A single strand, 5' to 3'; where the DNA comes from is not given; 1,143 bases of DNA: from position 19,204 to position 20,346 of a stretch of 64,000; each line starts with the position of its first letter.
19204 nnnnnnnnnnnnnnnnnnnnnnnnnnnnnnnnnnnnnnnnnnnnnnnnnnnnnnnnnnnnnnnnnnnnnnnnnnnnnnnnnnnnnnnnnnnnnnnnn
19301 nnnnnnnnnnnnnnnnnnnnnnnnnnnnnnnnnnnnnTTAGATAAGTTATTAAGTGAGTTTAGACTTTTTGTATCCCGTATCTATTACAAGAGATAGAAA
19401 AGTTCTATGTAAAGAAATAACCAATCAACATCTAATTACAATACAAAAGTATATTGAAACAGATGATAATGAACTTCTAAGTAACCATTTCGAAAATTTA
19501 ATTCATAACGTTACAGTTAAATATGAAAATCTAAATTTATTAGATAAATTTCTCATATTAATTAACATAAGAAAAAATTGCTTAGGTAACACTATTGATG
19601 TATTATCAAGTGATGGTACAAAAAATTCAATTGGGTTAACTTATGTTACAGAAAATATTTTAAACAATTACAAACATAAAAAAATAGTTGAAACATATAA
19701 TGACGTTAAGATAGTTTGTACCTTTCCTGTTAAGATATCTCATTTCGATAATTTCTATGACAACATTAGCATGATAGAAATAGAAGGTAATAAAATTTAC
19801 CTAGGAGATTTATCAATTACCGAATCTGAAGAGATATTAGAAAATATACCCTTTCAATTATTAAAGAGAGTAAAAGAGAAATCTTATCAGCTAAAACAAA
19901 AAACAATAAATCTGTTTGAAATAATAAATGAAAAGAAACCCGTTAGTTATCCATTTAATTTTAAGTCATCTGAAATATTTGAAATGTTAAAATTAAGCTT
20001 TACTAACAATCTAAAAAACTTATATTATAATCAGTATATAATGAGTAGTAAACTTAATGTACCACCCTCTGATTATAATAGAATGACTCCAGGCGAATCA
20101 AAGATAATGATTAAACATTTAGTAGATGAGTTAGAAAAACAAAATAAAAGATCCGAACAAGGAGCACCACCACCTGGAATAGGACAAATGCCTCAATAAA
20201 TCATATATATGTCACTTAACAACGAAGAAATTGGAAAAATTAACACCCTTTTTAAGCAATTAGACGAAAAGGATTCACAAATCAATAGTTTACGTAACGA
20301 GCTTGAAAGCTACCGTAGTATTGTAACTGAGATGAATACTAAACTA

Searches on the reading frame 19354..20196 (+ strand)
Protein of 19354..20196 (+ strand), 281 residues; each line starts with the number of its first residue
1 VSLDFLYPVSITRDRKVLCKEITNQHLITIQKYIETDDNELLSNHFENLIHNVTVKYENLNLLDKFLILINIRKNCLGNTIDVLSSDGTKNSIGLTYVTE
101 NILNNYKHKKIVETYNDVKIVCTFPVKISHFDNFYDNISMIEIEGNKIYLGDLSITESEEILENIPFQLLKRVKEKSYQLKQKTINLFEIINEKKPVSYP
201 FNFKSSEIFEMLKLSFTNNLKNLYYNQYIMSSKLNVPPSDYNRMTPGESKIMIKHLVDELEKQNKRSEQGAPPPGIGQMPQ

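Call 53: search_protein_families(library=pfam, proteins=[window:19354-20196:+], max_evalue=0.001)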
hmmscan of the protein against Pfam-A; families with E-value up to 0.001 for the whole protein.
window:19354-20196:+ (281 aa): 1 family
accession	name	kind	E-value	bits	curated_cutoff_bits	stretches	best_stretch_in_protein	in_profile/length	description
PF12322.14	T4_baseplate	-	9.6e-07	29.1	24.5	1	27-182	29-191/219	T4 bacteriophage base plate protein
